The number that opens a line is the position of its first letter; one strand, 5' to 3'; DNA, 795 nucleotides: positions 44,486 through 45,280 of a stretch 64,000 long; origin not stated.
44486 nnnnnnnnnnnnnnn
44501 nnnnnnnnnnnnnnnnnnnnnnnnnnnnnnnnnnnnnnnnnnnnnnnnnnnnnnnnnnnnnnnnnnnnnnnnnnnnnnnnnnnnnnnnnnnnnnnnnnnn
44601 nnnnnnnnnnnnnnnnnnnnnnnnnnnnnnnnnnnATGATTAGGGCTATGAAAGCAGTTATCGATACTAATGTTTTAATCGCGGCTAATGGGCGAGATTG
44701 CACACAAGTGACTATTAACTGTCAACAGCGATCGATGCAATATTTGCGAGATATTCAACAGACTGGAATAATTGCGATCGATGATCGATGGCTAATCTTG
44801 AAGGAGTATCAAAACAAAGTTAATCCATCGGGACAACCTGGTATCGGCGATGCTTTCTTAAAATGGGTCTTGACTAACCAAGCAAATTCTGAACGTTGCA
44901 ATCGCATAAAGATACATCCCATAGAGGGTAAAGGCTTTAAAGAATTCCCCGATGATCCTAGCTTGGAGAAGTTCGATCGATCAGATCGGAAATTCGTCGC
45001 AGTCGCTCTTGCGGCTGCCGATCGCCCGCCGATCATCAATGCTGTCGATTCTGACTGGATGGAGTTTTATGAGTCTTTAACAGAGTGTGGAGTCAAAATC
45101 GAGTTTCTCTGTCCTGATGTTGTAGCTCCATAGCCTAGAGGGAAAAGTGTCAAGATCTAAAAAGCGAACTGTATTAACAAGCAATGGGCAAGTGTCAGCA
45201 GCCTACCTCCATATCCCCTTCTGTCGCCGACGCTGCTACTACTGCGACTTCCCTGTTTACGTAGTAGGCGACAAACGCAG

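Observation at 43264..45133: ABC/OLD-type ATPase plus overlapping PIN-like nuclease in a low-GC islet: candidate uncharacterised two-gene defence or abortive-infection module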

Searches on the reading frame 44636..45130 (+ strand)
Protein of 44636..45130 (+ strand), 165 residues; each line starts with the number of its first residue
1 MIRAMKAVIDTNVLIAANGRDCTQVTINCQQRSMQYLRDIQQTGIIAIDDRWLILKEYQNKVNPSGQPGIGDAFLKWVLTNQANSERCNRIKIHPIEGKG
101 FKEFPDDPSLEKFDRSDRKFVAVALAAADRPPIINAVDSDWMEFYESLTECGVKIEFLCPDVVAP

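Call 3: search_protein_families(library=pfam, proteins=[window:44636-45130:+], max_evalue=1)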
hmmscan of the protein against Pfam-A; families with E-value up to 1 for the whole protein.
window:44636-45130:+ (165 aa): 1 family
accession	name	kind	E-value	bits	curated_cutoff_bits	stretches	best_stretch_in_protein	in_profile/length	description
PF13470.12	PIN_3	-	0.03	15.6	27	1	6-127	1-104/115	PIN domain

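Call 4: search_protein_families(library=padloc, proteins=[window:44636-45130:+], max_evalue=1)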
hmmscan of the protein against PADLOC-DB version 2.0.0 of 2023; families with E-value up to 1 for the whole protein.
window:44636-45130:+ (165 aa): 1 family
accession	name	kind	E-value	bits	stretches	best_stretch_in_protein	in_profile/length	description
PDLC04147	HEC-03A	-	1.1e-40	137.3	1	5-161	1-153/159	-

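Call 5: search_protein_families(library=ncbifam, proteins=[window:44636-45130:+], max_evalue=1)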
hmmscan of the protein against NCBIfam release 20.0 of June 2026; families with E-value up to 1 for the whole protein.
window:44636-45130:+ (165 aa): 1 family
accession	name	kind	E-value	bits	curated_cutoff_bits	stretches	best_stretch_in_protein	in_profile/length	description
TIGR02263.1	benz_CoA_red_C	equivalog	0.11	11.4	421.15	1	10-68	221-283/380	benzoyl-CoA reductase subunit C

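Call 10: find_homologous_proteins(query=window:44636-45130:+, max_evalue=0.001)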
Query window:44636-45130:+ (165 aa): 1404 proteins with E <= 0.001 among 1458 candidates; the best 120 are listed.
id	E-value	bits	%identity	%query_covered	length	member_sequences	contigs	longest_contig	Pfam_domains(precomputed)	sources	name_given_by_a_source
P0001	2.6e-92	325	85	100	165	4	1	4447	-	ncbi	-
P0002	3.9e-89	314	88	94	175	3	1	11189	-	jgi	jgi:hypothetical protein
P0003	4.9e-88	311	82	98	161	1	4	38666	-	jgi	jgi:hypothetical protein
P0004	8.9e-79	281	75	98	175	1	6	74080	-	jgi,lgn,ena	jgi:hypothetical protein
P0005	3.7e-78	279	77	98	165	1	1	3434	-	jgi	jgi:hypothetical protein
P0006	1.8e-75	270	73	98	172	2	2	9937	-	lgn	-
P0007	5.0e-75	269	74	98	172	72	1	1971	-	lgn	-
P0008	1.3e-74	267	71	98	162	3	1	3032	-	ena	-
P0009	2.6e-74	266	72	98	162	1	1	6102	-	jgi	jgi:hypothetical protein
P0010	4.7e-74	265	71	98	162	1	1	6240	-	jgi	jgi:hypothetical protein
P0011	4.7e-74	265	71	98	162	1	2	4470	-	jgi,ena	-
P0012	4.7e-74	265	72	98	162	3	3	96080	-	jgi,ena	jgi:hypothetical protein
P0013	6.7e-74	265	72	98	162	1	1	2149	-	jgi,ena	-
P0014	9.1e-74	265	72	98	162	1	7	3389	-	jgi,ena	jgi:hypothetical protein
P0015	9.3e-74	264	71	98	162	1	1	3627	-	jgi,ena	jgi:hypothetical protein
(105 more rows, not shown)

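Call 12: search_solved_structures(query=window:44636-45130:+, max_evalue=10)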
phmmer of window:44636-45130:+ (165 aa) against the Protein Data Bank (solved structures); distinct sequences matched with E-value up to 10: 0.

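Call 18: find_related_loci(query=A1, collection=genome_contigs, flank=10000)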
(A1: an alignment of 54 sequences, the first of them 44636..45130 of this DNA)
Query A1 (165 aa) in genome_contigs; peptide patterns used: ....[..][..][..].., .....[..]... (x = any residue, [..] = any of these).
599 stretches matched a pattern (row limit reached: there are more); 510 encode a relative of the query (tblastn E <= 1e-3); the best 80 are kept; 80 distinct loci.
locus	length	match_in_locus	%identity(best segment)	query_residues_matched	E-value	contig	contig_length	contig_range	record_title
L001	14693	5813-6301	71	3-165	2e-78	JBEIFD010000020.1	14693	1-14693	MAG: Merismopediaceae cyanobacterium isolate Sample-102-S2-bin-139 Sample_102_S2-bin_139-k141_1862538, whole genome shot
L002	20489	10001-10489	70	2-165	1e-76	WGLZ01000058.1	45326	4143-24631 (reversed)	MAG: Cyanobacteria bacterium RI_101 c_000000163317, whole genome shotgun sequence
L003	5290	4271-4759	70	2-165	5e-76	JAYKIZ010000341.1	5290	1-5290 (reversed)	MAG: Cyanobacteriota bacterium isolate 720213 NODE_26210400, whole genome shotgun sequence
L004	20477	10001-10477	64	5-164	6e-70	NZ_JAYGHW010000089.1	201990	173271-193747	Spirulina sp. CCNP1310 NODE_6_length_201990_cov_5.760159, whole genome shotgun sequence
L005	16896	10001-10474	58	5-162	2e-62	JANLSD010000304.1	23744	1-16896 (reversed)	MAG: Acaryochloridaceae cyanobacterium OTE_25_metabat_464 OTE_25_k141_2325783, whole genome shotgun sequence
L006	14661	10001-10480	60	6-165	2e-61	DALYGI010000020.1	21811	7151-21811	MAG TPA_asm: Prochlorotrichaceae cyanobacterium CTOTU29312 NODE_50_length_21811_cov_7.542057, whole genome shotgun seque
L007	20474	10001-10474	56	2-159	7e-58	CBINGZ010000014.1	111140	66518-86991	MAG TPA_asm: uncultured bacterium isolate SRR16817054_binner12_Refined_41 genome assembly, contig: ERZ27394105.61, whole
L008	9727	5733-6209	56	5-163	7e-58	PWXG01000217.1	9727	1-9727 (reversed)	MAG: Thermotogales bacterium isolate CSSed11_83 CS-Sed11-C12038, whole genome shotgun sequence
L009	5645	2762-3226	57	5-159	1e-57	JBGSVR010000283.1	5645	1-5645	MAG: Thermosynechococcaceae cyanobacterium isolate JTS-AC461 k141_364910, whole genome shotgun sequence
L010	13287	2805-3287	55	3-163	2e-57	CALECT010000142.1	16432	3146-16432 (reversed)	MAG: uncultured Pseudanabaenaceae cyanobacterium isolate R2_Bin_Bin_165_1 genome assembly, contig: c_000001056768, whole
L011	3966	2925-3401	54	5-164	6e-56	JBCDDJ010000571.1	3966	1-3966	MAG: Cyanobacteria bacterium P01_G01_bin.38 k141_2664590_length_3966_cov_26.1258, whole genome shotgun sequence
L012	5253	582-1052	54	3-159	3e-55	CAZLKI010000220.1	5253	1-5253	MAG TPA_asm: uncultured Synechococcus sp. isolate SRP128246_co1_419 genome assembly, contig: NODE_44384_length_5253_cov_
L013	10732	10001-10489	54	2-164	2e-54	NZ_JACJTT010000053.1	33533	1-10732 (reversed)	Richelia sinica FACHB-800 contig53, whole genome shotgun sequence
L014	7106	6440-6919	54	5-163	6e-54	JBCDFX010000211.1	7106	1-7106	MAG: Cyanobacteria bacterium P01_H01_bin.119 k141_794386_length_7106_cov_19.1485, whole genome shotgun sequence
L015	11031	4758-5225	54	5-159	2e-53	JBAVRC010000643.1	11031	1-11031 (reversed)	MAG: Thermosynechococcaceae cyanobacterium isolate MFD03026_ilm_asm_bin6 k127_81250, whole genome shotgun sequence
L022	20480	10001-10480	53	5-163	6e-51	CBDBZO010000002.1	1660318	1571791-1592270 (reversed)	MAG: Caldilineaceae bacterium isolate 5640ba19-b02a-4a16-be98-94fd6e02b9f5 genome assembly, contig: contig_2, whole geno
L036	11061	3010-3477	56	5-160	4e-59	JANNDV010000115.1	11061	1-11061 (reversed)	MAG: Acaryochloridaceae cyanobacterium OTE_75_metabat_521 OTE_75_k141_4501079, whole genome shotgun sequence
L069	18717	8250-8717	48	8-162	6e-46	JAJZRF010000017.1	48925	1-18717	MAG: Deltaproteobacteria bacterium isolate SKS1.bin79 NODE_1179_length_48925_cov_14.973401, whole genome shotgun sequenc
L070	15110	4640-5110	48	5-163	3e-45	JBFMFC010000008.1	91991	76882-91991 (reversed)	MAG: Pseudomonadota bacterium isolate MAG261 MAG261_8, whole genome shotgun sequence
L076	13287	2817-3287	48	8-164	1e-44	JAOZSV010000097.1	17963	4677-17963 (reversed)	MAG: Thiotrichaceae bacterium isolate GMC7.concoct.148 GMC7_1084_length_17963_cov_1217.097052, whole genome shotgun sequ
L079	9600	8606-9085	47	4-159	9e-45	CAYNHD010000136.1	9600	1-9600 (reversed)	MAG TPA_asm: uncultured Thermoflexus sp. isolate SRP241326_co3_55 genome assembly, contig: NODE_8427_length_9600_cov_11.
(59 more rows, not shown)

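Call 20: predict_structure(alignment_id=A1)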
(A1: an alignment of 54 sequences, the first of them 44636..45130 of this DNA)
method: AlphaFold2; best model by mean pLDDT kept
length: 165 residues; sequences in the alignment: 54
mean_pLDDT: 92.7   pTM: 0.89
mean pLDDT of the five models: 92.7, 91.9, 91.4, 91.2, 90.0
residues with pLDDT >= 90: 139; 70-90: 18; 50-70: 6; < 50: 2
segments of 3 or more residues with pLDDT < 50: none
pLDDT, mean of each block of 10 residues (from residue 1): 81 92 81 96 96 97 93 97 95 92 96 95 97 93 96 95 74
secondary structure, 60 per line:
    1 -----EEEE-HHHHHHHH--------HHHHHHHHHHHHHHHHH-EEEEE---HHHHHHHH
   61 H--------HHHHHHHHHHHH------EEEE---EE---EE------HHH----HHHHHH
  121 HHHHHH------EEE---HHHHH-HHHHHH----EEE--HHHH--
elements in order: E6-9 H11-18 H27-43 E45-49 H53-61 H70-81 E88-91 H115-126 E133-135 H139-143 H145-150 E155-157 H160-163

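Call 23: fold_search(model_id=the predicted structure, library=pdb)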
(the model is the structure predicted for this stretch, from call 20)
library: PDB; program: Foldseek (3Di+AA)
matches with E <= 10: 755; with E <= 0.001: 0
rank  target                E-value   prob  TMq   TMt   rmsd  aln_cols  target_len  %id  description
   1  1o4w                  1.0e-02  0.99  0.42  0.52   6.6       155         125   14  CRYSTAL STRUCTURE OF a PIN (PILT N-TERMINUS) DOMAIN CONTAINING PROTEIN (AF0591) FROM ARCHAEOGLOBUS FULGIDUS AT 1.90 A RE (released 2003-07-29)
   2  2hww_C                1.4e-02  0.94  0.42  0.47   8.2       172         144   14  Structure of PIN domain of human SMG6 (released 2006-11-14)
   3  7vwo_A                2.1e-02  0.99  0.54  0.62   5.5       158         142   16  TA complex from Mycobacterium tuberculosis (released 2022-11-16)
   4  7e8k_A                2.1e-02  0.80  0.42  0.36   9.8       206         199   12  Crystal structure of Proteinaceous RNase P (PRORP) from Planctomycetes bacterium GWF2_40_8 (released 2022-03-02)
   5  5ecw_A                2.5e-02  0.89  0.42  0.50   6.0       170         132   14  Structure of the Shigella flexneri VapC mutant D7A (released 2016-02-17)
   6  7e8k_D                2.5e-02  0.72  0.42  0.36   9.7       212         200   12  Crystal structure of Proteinaceous RNase P (PRORP) from Planctomycetes bacterium GWF2_40_8 (released 2022-03-02)
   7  2hwx                  3.8e-02  0.63  0.39  0.39  10.2       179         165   11  Structure of human SMG6 E1282C PIN domain mutant. (released 2006-11-14)
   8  7e8k_B                4.9e-02  0.72  0.44  0.37  10.0       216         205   12  Crystal structure of Proteinaceous RNase P (PRORP) from Planctomycetes bacterium GWF2_40_8 (released 2022-03-02)
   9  2dok_B                4.9e-02  0.69  0.40  0.40  10.3       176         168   10  Crystal structure of the PIN domain of human EST1A (released 2007-05-01)
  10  6a7v_C                9.0e-02  0.87  0.50  0.58   5.5       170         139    8  Crystal structure of Mycobacterium tuberculosis VapBC11 toxin-antitoxin complex (released 2018-10-10)
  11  5ed0_A                9.5e-02  0.69  0.41  0.49   6.5       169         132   15  Structure of the Shigella flexneri VapC mutant D7N (released 2016-02-17)
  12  2hww_B                1.0e-01  0.57  0.40  0.42   8.4       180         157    9  Structure of PIN domain of human SMG6 (released 2006-11-14)
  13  3lad_A                1.6e-01  0.08  0.19  0.08  20.4       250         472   10  REFINED CRYSTAL STRUCTURE OF LIPOAMIDE DEHYDROGENASE FROM AZOTOBACTER VINELANDII AT 2.2 ANGSTROMS RESOLUTION. A COMPAR (released 1994-01-31)
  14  1ebd_A                1.7e-01  0.06  0.16  0.08  20.0       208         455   10  DIHYDROLIPOAMIDE DEHYDROGENASE COMPLEXED WITH THE BINDING DOMAIN OF THE DIHYDROLIPOAMIDE ACETYLASE (released 1996-07-11)
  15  6mo6_B                1.8e-01  0.06  0.18  0.09  17.1       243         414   11  Crystal structure of the selenomethionine-substituted human sulfide:quinone oxidoreductase (released 2019-04-10)
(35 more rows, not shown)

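Call 25: list_cluster_members(proteins=[P0121, window:44636-45130:+, window:44648-45130:+, window:45147-46370:+, window:41573-43144:+])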
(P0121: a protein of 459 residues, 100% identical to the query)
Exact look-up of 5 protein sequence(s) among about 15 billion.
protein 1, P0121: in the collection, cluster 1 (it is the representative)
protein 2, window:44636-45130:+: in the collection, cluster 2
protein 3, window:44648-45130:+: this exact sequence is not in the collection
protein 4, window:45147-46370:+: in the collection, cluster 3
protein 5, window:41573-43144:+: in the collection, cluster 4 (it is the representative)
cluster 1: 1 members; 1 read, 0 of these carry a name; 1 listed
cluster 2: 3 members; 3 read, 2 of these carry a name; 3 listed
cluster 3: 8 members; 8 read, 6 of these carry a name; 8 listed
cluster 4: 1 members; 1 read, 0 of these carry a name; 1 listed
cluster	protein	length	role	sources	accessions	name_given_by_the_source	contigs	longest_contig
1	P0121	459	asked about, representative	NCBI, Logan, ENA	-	-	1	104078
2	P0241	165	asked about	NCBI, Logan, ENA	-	-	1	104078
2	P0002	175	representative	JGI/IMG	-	hypothetical protein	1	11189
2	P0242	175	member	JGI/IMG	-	hypothetical protein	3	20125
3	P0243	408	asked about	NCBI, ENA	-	-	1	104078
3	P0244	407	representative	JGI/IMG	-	putative oxygen-independent coproporphyrinogen III oxidase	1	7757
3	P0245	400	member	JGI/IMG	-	putative oxygen-independent coproporphyrinogen III oxidase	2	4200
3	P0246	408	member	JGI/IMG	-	putative oxygen-independent coproporphyrinogen III oxidase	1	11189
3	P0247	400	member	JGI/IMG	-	putative oxygen-independent coproporphyrinogen III oxidase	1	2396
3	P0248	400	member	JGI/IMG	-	putative oxygen-independent coproporphyrinogen III oxidase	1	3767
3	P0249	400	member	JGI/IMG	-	putative oxygen-independent coproporphyrinogen III oxidase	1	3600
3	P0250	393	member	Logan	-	-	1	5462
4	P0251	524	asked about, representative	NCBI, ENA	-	-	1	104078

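Call 30: find_encoding_contigs(protein=P0002, flank=10000, max_places=3)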
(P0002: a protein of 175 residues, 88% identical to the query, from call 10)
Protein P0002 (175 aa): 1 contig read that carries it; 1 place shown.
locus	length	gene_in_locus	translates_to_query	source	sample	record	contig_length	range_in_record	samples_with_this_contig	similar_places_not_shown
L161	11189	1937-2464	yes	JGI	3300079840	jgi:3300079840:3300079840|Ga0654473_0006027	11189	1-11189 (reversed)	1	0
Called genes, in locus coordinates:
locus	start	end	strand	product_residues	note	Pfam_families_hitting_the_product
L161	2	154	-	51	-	?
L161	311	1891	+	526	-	PF06723:MreB_Mbl (faint), PF00012:HSP70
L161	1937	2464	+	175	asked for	-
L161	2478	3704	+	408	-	PF04055:Radical_SAM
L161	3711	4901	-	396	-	PF13641:Glyco_tranf_2_3 (weak), PF00535:Glycos_transf_2, PF04138:GtrA_DPMS_TM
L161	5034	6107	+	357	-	PF01594:AI-2E_transport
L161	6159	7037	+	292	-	PF02616:SMC_ScpA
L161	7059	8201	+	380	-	PF03702:AnmK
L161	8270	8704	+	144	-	-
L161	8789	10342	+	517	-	PF00069:Pkinase, PF07714:PK_Tyr_Ser-Thr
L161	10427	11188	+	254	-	?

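Call 31: find_encoding_contigs(protein=P0003, flank=10000, max_places=3)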
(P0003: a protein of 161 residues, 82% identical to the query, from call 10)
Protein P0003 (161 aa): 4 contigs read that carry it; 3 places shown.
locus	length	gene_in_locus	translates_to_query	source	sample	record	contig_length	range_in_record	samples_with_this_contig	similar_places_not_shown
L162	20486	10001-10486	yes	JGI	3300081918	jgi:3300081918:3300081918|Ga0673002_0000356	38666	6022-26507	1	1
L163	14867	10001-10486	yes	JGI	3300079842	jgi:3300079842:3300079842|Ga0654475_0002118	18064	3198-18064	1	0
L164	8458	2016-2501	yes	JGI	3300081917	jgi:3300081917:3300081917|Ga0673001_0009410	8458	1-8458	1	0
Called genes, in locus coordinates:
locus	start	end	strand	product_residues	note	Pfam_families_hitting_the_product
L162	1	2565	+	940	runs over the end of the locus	PF00005:ABC_tran (faint), PF02463:SMC_N (faint), PF03193:RsgA_GTPase (faint), PF13191:AAA_16 (faint), PF13476:AAA_23 (faint), PF13555:AAA_29 (faint), PF17760:UvrA_inter, PF17755:UvrA_DNA-bind, +2 more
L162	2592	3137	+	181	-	-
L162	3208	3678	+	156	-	-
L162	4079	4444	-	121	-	-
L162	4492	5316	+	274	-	-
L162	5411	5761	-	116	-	PF14242:DUF4342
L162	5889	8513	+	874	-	PF00133:tRNA-synt_1, PF09334:tRNA-synt_1g, PF13603:tRNA-synt_1_2, PF00133:tRNA-synt_1 (weak), PF08264:Anticodon_1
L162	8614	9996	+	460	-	PF13175:AAA_15, PF13476:AAA_23 (weak), PF13175:AAA_15, PF13304:AAA_21, PF12476:DUF3696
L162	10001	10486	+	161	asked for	-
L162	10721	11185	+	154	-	-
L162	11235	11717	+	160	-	-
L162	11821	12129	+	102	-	PF09907:HigB_toxin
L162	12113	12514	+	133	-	-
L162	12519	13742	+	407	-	PF04055:Radical_SAM, PF06969:HemN_C (weak)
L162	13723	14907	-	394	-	PF13641:Glyco_tranf_2_3, PF00535:Glycos_transf_2, PF04138:GtrA_DPMS_TM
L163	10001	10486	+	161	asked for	-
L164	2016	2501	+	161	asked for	-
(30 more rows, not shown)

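Call 32: find_encoding_contigs(protein=P0004, flank=10000, max_places=3)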
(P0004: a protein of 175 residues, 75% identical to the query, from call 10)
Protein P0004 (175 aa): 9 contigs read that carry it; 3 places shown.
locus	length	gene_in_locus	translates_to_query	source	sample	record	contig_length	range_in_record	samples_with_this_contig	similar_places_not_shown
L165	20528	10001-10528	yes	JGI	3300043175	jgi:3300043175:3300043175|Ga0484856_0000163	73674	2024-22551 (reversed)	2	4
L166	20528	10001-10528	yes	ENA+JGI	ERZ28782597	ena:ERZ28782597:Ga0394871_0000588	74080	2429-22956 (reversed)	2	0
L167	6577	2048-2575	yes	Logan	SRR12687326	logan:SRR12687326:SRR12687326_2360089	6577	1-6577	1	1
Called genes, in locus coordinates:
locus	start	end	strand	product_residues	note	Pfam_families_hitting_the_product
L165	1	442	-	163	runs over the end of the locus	PF26355:HTH_VMAP-M9, PF08281:Sigma70_r4_2 (faint)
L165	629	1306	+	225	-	-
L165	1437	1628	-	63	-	-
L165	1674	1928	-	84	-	-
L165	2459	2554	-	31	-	-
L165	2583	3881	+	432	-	PF03952:Enolase_N, PF00113:Enolase_C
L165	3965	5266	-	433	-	PF00149:Metallophos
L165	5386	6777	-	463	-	PF03721:UDPG_MGDP_dh_N, PF00984:UDPG_MGDP_dh, PF03720:UDPG_MGDP_dh_C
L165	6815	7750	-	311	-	PF01073:3Beta_HSD, PF01370:Epimerase, PF02719:Polysacc_synt_2 (faint), PF04321:RmlD_sub_bind, PF16363:GDP_Man_Dehyd, PF07993:NAD_binding_4 (weak)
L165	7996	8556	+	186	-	PF13189:Cytidylate_kin2 (weak), PF13238:AAA_18, PF13671:AAA_33 (weak), PF01202:SKI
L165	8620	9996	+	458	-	PF13175:AAA_15, PF13476:AAA_23 (weak), PF13175:AAA_15, PF13304:AAA_21, PF12476:DUF3696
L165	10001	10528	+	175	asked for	-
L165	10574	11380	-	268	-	PF14256:YwiC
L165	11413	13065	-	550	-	PF02776:TPP_enzyme_N, PF00205:TPP_enzyme_M, PF02775:TPP_enzyme_C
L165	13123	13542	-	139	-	-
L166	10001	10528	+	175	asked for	-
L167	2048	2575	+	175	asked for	-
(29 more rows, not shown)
